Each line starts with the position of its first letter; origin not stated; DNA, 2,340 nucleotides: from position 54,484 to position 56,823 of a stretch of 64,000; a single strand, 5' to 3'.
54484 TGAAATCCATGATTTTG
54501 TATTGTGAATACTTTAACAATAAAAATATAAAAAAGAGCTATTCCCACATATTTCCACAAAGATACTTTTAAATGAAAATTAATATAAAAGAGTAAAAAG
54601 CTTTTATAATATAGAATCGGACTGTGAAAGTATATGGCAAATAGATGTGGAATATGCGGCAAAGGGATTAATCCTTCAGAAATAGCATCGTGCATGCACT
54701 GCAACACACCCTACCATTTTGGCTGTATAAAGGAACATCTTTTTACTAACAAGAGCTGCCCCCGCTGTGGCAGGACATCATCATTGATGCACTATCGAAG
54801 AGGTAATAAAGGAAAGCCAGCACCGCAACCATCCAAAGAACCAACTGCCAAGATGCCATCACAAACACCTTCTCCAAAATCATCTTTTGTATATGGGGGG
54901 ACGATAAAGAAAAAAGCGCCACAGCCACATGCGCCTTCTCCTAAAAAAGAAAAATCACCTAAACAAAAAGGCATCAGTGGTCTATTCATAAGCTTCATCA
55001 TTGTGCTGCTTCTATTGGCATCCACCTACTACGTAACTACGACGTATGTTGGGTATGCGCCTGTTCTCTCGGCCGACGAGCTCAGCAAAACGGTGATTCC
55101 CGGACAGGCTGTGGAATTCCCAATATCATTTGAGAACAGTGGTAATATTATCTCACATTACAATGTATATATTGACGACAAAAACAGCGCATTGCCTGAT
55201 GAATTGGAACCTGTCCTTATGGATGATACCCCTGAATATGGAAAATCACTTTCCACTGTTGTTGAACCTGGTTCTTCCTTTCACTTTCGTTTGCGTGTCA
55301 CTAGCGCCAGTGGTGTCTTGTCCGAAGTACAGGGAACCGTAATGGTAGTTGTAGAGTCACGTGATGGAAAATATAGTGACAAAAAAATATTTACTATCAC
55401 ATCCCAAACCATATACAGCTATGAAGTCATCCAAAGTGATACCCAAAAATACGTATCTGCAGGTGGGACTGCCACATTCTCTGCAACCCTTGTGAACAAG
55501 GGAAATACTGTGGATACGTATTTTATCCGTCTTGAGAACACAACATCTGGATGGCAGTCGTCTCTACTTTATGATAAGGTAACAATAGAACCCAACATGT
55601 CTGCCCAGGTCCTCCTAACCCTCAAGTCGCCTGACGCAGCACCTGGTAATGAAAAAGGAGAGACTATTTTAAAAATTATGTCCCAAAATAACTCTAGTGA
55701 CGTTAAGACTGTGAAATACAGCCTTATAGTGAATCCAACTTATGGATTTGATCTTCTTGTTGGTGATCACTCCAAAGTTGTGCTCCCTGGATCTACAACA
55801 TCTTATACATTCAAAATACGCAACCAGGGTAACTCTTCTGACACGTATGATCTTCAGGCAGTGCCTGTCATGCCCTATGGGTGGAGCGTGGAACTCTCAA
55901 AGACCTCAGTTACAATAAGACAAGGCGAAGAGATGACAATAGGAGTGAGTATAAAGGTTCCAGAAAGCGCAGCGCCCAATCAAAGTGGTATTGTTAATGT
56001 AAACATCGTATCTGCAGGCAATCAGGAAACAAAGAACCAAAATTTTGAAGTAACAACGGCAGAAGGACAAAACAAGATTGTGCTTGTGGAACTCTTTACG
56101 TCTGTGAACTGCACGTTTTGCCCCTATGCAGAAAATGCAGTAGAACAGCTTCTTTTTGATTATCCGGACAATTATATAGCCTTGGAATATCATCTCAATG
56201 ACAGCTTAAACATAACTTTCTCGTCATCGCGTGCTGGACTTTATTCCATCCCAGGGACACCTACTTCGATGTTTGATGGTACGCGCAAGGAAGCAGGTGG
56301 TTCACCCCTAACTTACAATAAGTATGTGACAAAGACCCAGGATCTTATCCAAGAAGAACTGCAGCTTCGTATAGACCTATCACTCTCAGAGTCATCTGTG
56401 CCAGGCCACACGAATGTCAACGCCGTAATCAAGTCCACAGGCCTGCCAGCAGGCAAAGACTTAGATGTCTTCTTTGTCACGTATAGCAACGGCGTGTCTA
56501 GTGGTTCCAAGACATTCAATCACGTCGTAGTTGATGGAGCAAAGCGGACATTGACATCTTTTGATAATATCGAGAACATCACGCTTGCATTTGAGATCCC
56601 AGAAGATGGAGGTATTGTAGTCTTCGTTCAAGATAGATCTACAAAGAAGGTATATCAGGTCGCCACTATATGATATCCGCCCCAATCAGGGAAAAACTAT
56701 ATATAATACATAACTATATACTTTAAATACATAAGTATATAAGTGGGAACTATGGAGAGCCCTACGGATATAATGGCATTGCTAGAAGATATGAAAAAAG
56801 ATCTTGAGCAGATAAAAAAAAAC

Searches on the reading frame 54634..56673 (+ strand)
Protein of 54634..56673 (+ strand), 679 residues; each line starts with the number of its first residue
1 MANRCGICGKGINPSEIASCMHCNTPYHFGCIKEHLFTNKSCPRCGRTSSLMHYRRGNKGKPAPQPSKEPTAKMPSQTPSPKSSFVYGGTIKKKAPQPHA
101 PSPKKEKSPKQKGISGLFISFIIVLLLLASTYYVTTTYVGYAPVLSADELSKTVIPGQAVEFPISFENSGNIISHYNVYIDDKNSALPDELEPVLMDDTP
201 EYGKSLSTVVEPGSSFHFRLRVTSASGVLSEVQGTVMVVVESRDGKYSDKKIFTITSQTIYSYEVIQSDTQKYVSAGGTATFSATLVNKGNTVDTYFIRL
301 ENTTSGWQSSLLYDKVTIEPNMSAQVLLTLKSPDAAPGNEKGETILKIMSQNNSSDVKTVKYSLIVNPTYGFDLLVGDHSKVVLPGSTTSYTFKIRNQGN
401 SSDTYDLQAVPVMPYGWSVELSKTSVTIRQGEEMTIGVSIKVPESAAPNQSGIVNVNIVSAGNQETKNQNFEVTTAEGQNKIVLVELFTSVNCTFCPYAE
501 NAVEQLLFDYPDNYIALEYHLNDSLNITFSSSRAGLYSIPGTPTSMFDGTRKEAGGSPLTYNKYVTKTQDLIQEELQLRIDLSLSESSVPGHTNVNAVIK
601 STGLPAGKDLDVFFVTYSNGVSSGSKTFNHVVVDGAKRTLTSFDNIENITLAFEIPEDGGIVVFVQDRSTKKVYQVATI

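Call 44: search_protein_families(library=pfam, proteins=[window:54634-56673:+], max_evalue=0.001)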
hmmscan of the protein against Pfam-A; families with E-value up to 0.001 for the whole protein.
window:54634-56673:+ (679 aa): 7 families
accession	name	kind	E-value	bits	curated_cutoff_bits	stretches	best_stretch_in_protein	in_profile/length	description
PF23619.1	Ig_VWA7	-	5.4e-10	39.9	27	1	380-473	9-97/104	VWA7 Ig-like domain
PF11614.14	FixG_C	-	4.2e-09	37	25.6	1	390-470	34-115/119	IG-like fold at C-terminal of FixG, putative oxidoreductase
PF06764.17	DUF1223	-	6.8e-06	26.7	30.7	1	484-521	1-37/202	Protein of unknown function (DUF1223)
PF10633.15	NPCBM_assoc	-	1.8e-05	25.3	24.4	0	385-448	3-66/78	NPCBM-associated, NEW3 domain of alpha-galactosidase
PF22544.2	HYDIN_VesB_CFA65-like_Ig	-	3.5e-05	24.4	25.5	0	385-441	17-71/100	HYDIN/CFA65/VesB-like, Ig-like domain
PF13639.12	zf-RING_2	-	6.7e-05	23.5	27.3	1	4-45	2-43/44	Ring finger domain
PF06280.18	fn3_5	-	0.00028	22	27.6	0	403-449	42-87/112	Fn3-like domain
